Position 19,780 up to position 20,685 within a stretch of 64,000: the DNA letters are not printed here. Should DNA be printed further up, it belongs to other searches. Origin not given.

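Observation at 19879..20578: Lysine-rich histone H1-like protein as an insulated monocistronic unit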

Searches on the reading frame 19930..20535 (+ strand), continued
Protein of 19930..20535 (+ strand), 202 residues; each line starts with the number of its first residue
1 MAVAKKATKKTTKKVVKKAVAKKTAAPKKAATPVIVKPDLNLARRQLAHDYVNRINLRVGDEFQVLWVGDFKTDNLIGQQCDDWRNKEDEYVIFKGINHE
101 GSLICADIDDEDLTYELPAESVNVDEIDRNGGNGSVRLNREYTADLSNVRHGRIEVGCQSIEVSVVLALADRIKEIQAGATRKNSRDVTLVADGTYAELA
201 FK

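Call 48: predict_structure(alignment_id=A3)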
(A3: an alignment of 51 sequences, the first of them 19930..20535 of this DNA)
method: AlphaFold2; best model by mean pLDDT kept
length: 202 residues; sequences in the alignment: 51
mean_pLDDT: 74.6   pTM: 0.52
mean pLDDT of the five models: 74.6, 74.3, 73.6, 73.2, 71.0
residues with pLDDT >= 90: 22; 70-90: 104; 50-70: 59; < 50: 17
segments of 3 or more residues with pLDDT < 50: 188-192, 194-202
pLDDT, mean of each block of 10 residues (from residue 1): 63 60 62 74 85 83 78 59 78 88 89 89 80 71 83 89 90 83 50 42 38
secondary structure, 60 per line:
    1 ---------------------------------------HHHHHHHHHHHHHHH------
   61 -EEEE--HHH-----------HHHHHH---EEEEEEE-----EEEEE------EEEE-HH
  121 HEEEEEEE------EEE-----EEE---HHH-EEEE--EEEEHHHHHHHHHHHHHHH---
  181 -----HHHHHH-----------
elements in order: H40-54 E62-65 H82-87 E91-97 E103-107 E114-117 E122-128 E135-137 E143-145 E153-156 E159-162 H163-177 H186-191

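Call 57: fold_search(model_id=the predicted structure, library=viral)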
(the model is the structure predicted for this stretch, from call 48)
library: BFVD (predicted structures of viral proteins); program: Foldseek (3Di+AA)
matches with E <= 10: 188; with E <= 0.001: 0
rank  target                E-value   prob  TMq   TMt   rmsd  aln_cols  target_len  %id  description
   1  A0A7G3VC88            4.9e-02  0.82  0.25  0.10  11.8       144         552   15  Uncharacterized protein [Arthrobacter phage Bumble]
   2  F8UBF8                8.1e-02  0.97  0.25  0.61   3.4        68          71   19  (no name in the UniProt tables at hand)
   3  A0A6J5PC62            1.0e-01  0.82  0.22  0.24   6.5        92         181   11  Uncharacterized protein [uncultured Caudovirales phage]
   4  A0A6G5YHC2            1.0e-01  0.44  0.24  0.25  11.1       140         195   11  (no name in the UniProt tables at hand)
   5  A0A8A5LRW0            1.8e-01  0.60  0.27  0.13  14.8       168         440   10  Uncharacterized protein [Arthrobacter phage Prairie]
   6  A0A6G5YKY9            1.8e-01  0.54  0.23  0.22  15.1       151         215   10  (no name in the UniProt tables at hand)
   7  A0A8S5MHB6            1.8e-01  0.12  0.16  0.19  18.8       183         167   12  Uncharacterized protein [Podoviridae sp. ct1h53]
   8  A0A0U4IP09            1.9e-01  0.97  0.24  0.36   3.2        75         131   11  Uncharacterized protein [Arthrobacter phage Salgado]
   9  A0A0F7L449            1.9e-01  0.33  0.16  0.20  12.8       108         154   16  Uncharacterized protein [uncultured marine virus]
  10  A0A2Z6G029            2.3e-01  0.51  0.27  0.21   7.7       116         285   13  (no name in the UniProt tables at hand)
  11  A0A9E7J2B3            2.4e-01  0.72  0.27  0.36   4.5        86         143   15  (no name in the UniProt tables at hand)
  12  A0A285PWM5            2.4e-01  0.21  0.21  0.06  18.6       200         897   12  Ankyrin repeat [Cedratvirus lausannensis]
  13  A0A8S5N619            2.6e-01  0.82  0.24  0.21   3.7        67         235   12  Transferase, nesg, ydcK, Structural Genomics.38A [Siphoviridae sp. ctnN38]
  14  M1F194                2.7e-01  0.95  0.22  0.47   3.1        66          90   11  Uncharacterized protein [Cronobacter phage CR9]
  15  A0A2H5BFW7            2.7e-01  0.89  0.24  0.20   3.1        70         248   10  (no name in the UniProt tables at hand)
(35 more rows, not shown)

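Call 58: search_protein_families(library=ncbifam, proteins=[window:19930-20535:+, P0016, P0020, P0013, P0024, P0036], max_evalue=1)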
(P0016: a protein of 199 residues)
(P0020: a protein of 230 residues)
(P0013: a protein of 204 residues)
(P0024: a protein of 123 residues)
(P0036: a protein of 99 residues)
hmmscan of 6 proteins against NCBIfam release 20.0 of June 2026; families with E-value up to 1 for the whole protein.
window:19930-20535:+ (202 aa): 0 families

P0016 (199 aa): 0 families

P0020 (230 aa): 2 families
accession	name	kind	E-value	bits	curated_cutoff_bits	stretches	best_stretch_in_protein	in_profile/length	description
TIGR00116.1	tsf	equivalog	0.014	14.6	104.05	1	112-183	45-116/293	translation elongation factor Ts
NF011492.0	PRK14900.1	equivalog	0.058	11.2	1783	1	170-209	963-1002/1044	valine--tRNA ligase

P0013 (204 aa): 2 families
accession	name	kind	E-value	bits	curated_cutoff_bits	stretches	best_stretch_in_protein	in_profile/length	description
NF038053.1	hist_H1_lk_Burk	equivalog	0.11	12.7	80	1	2-32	40-74/195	histone H1-like DNA-binding protein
NF011492.0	PRK14900.1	equivalog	0.62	7.8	1783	1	2-30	1006-1034/1044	valine--tRNA ligase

P0024 (123 aa): 0 families

P0036 (99 aa): 0 families

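Call 59: search_protein_families(library=padloc, proteins=[window:19930-20535:+, P0016, P0020, P0013, P0024, P0036], max_evalue=1)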
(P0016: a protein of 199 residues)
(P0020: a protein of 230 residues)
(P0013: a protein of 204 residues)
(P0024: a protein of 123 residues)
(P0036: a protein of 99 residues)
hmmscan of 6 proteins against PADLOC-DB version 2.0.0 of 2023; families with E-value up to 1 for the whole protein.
window:19930-20535:+ (202 aa): 0 families

P0016 (199 aa): 0 families

P0020 (230 aa): 0 families

P0013 (204 aa): 0 families

P0024 (123 aa): 0 families

P0036 (99 aa): 0 families

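Call 60: search_solved_structures(query=A3, max_evalue=10)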
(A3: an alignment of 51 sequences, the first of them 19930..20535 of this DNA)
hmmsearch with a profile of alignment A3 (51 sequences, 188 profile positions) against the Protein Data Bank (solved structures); distinct sequences matched with E-value up to 10: 6.
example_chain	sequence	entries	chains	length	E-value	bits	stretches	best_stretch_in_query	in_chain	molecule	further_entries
4tse_A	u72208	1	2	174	4.2e-10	43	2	31-98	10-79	E3 ubiquitin-protein ligase MIB1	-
4xi6_A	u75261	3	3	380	1.4e-09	41.3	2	25-91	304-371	E3 ubiquitin-protein ligase MIB1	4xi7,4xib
7dg9_A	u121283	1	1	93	0.17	15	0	21-42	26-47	Cell division control protein 48, AAA family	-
9gva_AAA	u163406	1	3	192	0.19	14.8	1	25-115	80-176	Hexapeptide transferase family protein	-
9l8y_A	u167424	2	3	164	1.2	12.2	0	29-52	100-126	E3 ubiquitin-protein ligase HERC2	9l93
5vei_A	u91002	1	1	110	1.5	11.9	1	23-47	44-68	Sorbin and SH3 domain-containing protein 2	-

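Call 70: fold_search(model_id=the predicted structure, library=pdb)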
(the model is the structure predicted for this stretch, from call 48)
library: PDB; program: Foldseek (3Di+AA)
matches with E <= 10: 304; with E <= 0.001: 0
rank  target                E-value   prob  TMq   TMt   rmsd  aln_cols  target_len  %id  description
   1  4xi7_A                6.4e-02  0.99  0.25  0.15   2.8        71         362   14  Crystal structure of the MZM-REP domains of Mind bomb 1 in complex with Jagged1 N-box peptide (released 2015-03-18)
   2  4xi6                  6.8e-02  0.99  0.26  0.15   3.0        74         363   14  Crystal structure of the MZM-REP domains of Mind bomb 1 (released 2015-03-18)
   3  9coj_MODEL_1_A        1.0e-01  0.60  0.22  0.33   7.8       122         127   14  SH3-like tandem domain of human KIN protein (released 2024-07-31)
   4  8i0p_K                1.7e-01  0.35  0.22  0.15  14.3       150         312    8  The cryo-EM structure of human pre-Bact complex (released 2024-07-31)
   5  4b9w_B                2.9e-01  0.75  0.21  0.22  12.0        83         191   13  Structure of extended Tudor domain TD3 from mouse TDRD1 in complex with MILI peptide containing dimethylarginine 45. (released 2012-10-17)
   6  4b9w_A                3.3e-01  0.57  0.20  0.21  14.4        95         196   12  Structure of extended Tudor domain TD3 from mouse TDRD1 in complex with MILI peptide containing dimethylarginine 45. (released 2012-10-17)
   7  2ega_MODEL_1_A        4.8e-01  0.44  0.19  0.46   6.3        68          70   13  Solution structure of the first SH3 domain from human KIAA0418 protein (released 2007-08-28)
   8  5j39_B                5.1e-01  0.35  0.19  0.20  13.5        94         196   11  Crystal Structure of the extended TUDOR domain from TDRD2 (released 2016-04-13)
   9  3p8d_A                6.1e-01  0.77  0.21  0.67   2.6        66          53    8  Crystal structure of the second Tudor domain of human PHF20 (homodimer form) (released 2011-06-22)
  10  2equ_MODEL_1_A        6.1e-01  0.60  0.19  0.46   2.8        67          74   15  Solution structure of the tudor domain of PHD finger protein 20-like 1 (released 2007-10-02)
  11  6pi7_A                6.5e-01  0.30  0.19  0.20  13.5        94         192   11  Crystal structure of the TDRD2 extended Tudor domain in complex with an antibody fragment and the PIWIL1 peptide (released 2019-07-24)
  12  8ssm_A                6.5e-01  0.28  0.19  0.25   5.0        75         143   16  Citrobacter rodentium contact dependent growth inhibition (CDI) toxin (CdiA-CT) and immunity (CdiI) complex (released 2024-05-15)
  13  5j39_A                6.9e-01  0.47  0.22  0.22  12.7        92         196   13  Crystal Structure of the extended TUDOR domain from TDRD2 (released 2016-04-13)
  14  6b57_A                6.9e-01  0.35  0.20  0.20  12.9        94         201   13  tudor in complex with ligand (released 2017-11-01)
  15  3fdr                  8.3e-01  0.47  0.22  0.47  10.5        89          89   15  Crystal structure of TDRD2 (released 2009-01-06)
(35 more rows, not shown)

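Call 76: search_protein_families(library=pfam, alignment_id=A3, max_evalue=0.01)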
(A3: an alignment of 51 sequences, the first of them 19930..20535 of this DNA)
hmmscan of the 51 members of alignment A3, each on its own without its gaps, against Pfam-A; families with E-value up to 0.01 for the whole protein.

A. member 1, window:19930-20535:+ (202 aa): 0 families

B. families by the number of members that match (of 51 scanned): 3 families
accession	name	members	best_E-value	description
PF18346.7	SH3_15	6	5.7e-05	Mind bomb SH3 repeat domain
PF17758.7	Prot_ATP_ID_OB_N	1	0.0016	Proteasomal ATPase OB N-terminal domain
PF03241.18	HpaB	1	0.0032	4-hydroxyphenylacetate 3-hydroxylase C terminal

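Call 77: search_protein_families(library=pfam, proteins=[P0106, P0115, P0135, P0136, P0145, P0085, P0052, P0113, P0109, P0033], max_evalue=0.001)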
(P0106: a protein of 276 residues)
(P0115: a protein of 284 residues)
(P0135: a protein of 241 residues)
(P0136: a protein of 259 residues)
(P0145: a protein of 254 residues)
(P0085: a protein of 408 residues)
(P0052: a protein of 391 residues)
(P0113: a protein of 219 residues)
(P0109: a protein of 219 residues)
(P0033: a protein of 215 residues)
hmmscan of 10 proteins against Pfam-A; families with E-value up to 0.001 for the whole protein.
P0106 (276 aa): 2 families
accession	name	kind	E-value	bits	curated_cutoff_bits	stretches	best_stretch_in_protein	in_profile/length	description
PF06701.19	MIB_HERC2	-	2.1e-06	28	33.5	0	28-59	18-53/66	Mib_herc2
PF18346.7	SH3_15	-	1.1e-05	26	24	1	162-218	2-60/67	Mind bomb SH3 repeat domain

P0115 (284 aa): 0 families

P0135 (241 aa): 1 family
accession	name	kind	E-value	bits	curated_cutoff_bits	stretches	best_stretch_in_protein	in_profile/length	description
PF11195.14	Tad2-like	-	1.4e-07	32.3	25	1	35-92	1-73/73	Thoeris anti-defense 2-like domain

P0136 (259 aa): 0 families

P0145 (254 aa): 0 families

P0085 (408 aa): 0 families

P0052 (391 aa): 0 families

P0113 (219 aa): 0 families

P0109 (219 aa): 1 family
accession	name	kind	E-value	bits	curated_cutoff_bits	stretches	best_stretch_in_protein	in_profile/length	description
PF11195.14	Tad2-like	-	2.4e-06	28.4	25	1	116-153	1-40/73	Thoeris anti-defense 2-like domain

P0033 (215 aa): 0 families

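Call 95: find_related_loci(query=A6, collection=viral_contigs, flank=4000)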
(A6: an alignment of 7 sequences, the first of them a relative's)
Query A6 (199 aa) in viral_contigs; peptide patterns used: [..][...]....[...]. (x = any residue, [..] = any of these).
25 stretches matched a pattern; 4 encode a relative of the query (tblastn E <= 1e-3); 4 distinct loci.
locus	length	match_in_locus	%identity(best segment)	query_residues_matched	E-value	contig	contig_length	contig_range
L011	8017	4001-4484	51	111-147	2e-7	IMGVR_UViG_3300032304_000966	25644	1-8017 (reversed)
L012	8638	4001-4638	44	106-142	6e-5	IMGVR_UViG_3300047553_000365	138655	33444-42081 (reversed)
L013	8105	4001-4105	37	107-141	9e-5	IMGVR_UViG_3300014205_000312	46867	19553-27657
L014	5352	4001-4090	47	110-141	1e-4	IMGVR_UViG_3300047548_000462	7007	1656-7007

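Call 96: find_encoding_contigs(protein=P0031, flank=5000, max_places=2)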
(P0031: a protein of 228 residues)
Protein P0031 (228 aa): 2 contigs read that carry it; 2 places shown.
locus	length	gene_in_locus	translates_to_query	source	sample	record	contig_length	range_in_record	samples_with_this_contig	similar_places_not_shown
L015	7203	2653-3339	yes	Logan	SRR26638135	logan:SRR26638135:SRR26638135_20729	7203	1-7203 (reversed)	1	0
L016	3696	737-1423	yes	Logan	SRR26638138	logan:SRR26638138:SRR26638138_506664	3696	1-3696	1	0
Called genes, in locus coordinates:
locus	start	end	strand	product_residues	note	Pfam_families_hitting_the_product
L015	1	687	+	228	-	?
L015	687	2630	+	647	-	PF02463:SMC_N, PF13476:AAA_23, PF13304:AAA_21 (faint)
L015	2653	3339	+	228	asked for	-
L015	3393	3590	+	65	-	-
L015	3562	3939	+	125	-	-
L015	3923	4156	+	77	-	-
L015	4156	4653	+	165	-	-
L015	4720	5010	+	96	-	-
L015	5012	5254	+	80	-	-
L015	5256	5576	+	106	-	-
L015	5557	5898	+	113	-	-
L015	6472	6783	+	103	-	-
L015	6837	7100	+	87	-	-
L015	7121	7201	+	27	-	?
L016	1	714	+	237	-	?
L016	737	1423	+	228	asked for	-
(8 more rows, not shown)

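Call 97: find_encoding_contigs(protein=P0158, flank=5000, max_places=1)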
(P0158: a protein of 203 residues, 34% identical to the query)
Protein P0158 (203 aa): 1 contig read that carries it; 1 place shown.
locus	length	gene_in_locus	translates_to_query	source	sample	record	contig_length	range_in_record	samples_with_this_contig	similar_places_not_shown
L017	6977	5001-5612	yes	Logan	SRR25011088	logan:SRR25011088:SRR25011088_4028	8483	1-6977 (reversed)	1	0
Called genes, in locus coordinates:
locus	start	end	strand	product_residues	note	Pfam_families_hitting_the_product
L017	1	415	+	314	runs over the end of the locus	PF02739:5_3_exonuc_N, PF01367:5_3_exonuc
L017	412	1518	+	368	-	PF00154:RecA_N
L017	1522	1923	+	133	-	-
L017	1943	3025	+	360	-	PF00149:Metallophos (weak), PF12850:Metallophos_2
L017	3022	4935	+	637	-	PF13476:AAA_23, PF02463:SMC_N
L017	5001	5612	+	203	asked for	-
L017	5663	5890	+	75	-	-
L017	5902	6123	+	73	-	-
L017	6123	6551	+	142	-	PF00383:dCMP_cyt_deam_1 (weak)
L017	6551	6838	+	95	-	-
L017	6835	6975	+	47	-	?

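Call 100: search_dna_similar(query=P0024, collection=phages, mode=protein, max_rows=30, max_evalue=0.001)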
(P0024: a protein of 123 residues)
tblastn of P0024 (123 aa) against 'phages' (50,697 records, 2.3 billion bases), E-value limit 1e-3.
No match.

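Call 101: search_dna_similar(query=P0016, collection=phages, mode=protein, max_rows=30, max_evalue=0.001)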
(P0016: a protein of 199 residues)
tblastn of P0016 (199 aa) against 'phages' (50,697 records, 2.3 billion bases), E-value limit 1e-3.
Records with a match: 1; places in all: 1; records where one place covers at least 80% of the query: 0.
Best place of each record, by identity: <60% 1.
By first word of the organism name: Stenotrophomonas 1.
By host as written in the record: Stenotrophomonas maltophilia 1.
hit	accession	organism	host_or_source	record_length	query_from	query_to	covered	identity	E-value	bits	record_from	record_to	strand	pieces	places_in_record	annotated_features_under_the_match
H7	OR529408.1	Stenotrophomonas phage BUCTxx99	Stenotrophomonas maltophilia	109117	7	147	71%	27.7%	2e-4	47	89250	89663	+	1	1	hypothetical protein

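Call 107: search_protein_families(library=pfam, proteins=[L002:3293-3781:+], max_evalue=0.001)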
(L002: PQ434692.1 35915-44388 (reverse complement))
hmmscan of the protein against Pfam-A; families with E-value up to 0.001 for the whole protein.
L002:3293-3781:+ (163 aa): 0 families
